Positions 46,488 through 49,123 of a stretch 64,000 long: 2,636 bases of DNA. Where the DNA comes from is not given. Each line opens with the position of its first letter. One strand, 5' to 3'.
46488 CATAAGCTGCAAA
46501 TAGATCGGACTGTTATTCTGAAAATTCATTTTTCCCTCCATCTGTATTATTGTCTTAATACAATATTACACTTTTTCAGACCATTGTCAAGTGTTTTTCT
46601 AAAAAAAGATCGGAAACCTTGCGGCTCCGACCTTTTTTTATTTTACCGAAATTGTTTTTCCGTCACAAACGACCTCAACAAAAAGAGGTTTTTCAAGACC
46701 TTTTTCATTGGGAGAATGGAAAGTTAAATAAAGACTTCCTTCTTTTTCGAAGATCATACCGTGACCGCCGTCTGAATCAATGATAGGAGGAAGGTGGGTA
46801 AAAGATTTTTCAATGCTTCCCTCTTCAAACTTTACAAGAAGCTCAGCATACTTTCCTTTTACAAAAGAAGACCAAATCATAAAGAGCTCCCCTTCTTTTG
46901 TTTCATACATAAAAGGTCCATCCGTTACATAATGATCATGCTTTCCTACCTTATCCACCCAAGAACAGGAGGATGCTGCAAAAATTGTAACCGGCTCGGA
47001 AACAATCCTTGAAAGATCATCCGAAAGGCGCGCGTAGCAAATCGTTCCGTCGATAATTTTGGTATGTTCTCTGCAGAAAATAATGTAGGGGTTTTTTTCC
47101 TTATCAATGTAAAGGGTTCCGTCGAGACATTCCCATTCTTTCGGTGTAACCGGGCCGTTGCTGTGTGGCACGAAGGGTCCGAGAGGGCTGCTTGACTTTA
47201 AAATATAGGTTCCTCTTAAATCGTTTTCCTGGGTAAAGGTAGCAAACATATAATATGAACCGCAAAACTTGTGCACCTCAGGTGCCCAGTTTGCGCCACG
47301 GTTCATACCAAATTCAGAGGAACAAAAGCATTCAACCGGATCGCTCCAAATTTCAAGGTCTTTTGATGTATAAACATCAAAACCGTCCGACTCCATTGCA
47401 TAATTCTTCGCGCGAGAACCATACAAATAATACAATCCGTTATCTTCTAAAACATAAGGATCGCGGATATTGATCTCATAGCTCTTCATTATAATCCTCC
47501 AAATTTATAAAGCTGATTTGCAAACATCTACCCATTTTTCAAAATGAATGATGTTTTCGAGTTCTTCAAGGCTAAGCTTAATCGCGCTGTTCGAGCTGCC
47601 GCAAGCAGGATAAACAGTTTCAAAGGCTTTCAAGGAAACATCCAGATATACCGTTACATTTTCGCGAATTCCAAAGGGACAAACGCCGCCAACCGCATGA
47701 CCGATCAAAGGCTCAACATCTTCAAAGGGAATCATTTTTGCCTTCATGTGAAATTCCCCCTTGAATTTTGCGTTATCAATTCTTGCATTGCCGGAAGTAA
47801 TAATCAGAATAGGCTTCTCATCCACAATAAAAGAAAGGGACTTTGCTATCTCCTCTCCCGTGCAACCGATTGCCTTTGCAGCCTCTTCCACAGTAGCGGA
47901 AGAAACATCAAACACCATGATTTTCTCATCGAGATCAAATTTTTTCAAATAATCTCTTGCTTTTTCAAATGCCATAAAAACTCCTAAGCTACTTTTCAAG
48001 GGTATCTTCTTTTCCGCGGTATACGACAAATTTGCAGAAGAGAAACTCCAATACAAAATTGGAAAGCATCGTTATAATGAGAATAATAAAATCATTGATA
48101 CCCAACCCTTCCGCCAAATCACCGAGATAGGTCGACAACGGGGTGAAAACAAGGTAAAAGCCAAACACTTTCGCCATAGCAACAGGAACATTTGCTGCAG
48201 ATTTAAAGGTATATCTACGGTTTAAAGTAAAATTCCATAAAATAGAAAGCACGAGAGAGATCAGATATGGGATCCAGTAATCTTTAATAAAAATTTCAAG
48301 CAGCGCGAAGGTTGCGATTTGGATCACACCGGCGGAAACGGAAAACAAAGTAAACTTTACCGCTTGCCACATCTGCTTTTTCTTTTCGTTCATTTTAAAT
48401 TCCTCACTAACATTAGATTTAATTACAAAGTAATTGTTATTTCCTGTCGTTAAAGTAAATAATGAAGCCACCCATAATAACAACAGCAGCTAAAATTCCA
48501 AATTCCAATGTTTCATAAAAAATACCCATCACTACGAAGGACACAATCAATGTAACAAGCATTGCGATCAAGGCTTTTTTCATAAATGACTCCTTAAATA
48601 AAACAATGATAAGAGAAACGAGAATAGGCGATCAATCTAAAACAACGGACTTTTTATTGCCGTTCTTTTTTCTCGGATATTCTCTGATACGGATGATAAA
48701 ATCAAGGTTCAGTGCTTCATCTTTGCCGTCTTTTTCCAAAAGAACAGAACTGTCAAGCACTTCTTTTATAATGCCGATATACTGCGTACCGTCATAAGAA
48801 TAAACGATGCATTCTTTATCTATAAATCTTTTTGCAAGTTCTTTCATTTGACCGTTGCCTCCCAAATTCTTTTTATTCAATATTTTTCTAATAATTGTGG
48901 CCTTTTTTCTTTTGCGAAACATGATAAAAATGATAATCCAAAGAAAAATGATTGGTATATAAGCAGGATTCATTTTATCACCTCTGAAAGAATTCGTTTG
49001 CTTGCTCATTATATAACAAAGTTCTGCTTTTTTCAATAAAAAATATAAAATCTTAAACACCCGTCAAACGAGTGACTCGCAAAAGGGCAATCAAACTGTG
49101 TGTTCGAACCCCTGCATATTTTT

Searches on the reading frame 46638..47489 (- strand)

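Call 77: search_protein_families(library=pfam, proteins=[window:46638-47489:-], max_evalue=0.001)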
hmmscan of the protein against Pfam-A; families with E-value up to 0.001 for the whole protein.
window:46638-47489:- (283 aa): 1 family
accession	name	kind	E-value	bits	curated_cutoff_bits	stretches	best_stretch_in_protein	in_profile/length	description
PF04616.20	Glyco_hydro_43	-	2e-30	106.6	32.2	1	8-214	10-207/288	Glycosyl hydrolases family 43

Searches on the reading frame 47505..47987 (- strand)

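Call 77: search_protein_families(library=pfam, proteins=[window:47505-47987:-], max_evalue=0.001)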
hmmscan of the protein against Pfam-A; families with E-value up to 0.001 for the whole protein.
window:47505-47987:- (160 aa): 1 family
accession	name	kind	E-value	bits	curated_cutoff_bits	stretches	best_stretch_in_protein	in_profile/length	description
PF04073.20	tRNA_edit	-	4.6e-23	82.1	25.5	1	31-145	5-122/123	Aminoacyl-tRNA editing domain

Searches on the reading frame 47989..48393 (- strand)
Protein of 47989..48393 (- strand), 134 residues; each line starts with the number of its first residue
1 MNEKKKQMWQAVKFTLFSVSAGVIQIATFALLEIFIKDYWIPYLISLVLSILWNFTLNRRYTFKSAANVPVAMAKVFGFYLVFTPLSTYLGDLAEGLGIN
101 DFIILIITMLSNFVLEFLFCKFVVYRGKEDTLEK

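Call 77: search_protein_families(library=pfam, proteins=[window:47989-48393:-], max_evalue=0.001)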
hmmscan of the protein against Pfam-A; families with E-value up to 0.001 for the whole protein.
window:47989-48393:- (134 aa): 1 family
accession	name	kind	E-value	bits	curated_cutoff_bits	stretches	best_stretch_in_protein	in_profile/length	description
PF04138.20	GtrA_DPMS_TM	-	3.8e-10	40.4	26.1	1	13-124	1-116/117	GtrA/DPMS, transmembrane domain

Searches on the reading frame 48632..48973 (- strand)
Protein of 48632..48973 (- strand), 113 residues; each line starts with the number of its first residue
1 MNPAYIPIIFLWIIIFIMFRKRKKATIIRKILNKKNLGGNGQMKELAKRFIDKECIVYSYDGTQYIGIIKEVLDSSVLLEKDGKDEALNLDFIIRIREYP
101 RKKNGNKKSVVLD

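Call 77: search_protein_families(library=pfam, proteins=[window:48632-48973:-], max_evalue=0.001)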
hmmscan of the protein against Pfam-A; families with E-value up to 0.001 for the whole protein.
window:48632-48973:- (113 aa): 1 family
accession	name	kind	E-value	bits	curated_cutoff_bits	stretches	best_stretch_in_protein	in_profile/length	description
PF21838.2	DUF6897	-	5.5e-05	23.2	23.9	1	46-98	5-57/58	Domain of unknown function (DUF6897)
